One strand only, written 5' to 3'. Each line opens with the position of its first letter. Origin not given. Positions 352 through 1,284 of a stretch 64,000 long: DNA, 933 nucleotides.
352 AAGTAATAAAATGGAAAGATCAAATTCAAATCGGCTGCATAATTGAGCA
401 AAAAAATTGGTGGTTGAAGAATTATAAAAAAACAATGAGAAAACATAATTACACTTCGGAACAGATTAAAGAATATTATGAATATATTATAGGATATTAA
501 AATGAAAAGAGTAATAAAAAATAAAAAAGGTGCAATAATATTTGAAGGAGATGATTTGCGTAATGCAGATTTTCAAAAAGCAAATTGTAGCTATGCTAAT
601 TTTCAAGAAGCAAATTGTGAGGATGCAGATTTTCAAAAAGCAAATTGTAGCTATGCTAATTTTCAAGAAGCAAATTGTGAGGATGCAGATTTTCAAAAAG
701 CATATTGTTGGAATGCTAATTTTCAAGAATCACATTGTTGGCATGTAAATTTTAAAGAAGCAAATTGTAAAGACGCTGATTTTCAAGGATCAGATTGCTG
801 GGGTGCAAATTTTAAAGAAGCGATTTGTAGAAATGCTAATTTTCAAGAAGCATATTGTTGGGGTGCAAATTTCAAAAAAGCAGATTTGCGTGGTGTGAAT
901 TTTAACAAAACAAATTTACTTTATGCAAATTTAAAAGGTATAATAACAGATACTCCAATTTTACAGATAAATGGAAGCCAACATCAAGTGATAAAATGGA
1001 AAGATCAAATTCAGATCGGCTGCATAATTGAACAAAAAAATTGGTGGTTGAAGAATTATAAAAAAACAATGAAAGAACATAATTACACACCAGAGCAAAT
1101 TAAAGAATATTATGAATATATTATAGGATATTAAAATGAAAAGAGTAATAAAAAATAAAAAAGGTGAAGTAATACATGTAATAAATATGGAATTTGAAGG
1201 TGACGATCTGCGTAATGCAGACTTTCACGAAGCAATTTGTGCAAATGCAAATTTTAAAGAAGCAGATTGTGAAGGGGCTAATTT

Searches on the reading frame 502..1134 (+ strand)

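Call 63: search_protein_families(library=pfam, proteins=[window:502-1134:+], max_evalue=0.01)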
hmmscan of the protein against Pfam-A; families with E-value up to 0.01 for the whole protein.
window:502-1134:+ (210 aa): 4 families
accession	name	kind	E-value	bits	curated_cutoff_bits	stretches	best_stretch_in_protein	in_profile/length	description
PF00805.28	Pentapeptide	-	1.8e-37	126.9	20.2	5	22-58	1-37/40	Pentapeptide repeats (8 copies)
PF13599.13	Pentapeptide_4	-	1.1e-14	54.7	38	2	81-144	15-78/78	Pentapeptide repeat region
PF13576.12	Pentapeptide_3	-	3.8e-11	43.5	27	1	24-67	1-47/48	Pentapeptide repeats (9 copies)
PF25296.1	Decapeptide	-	9.6e-08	32.2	45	0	15-65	23-73/74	Decapeptide repeat region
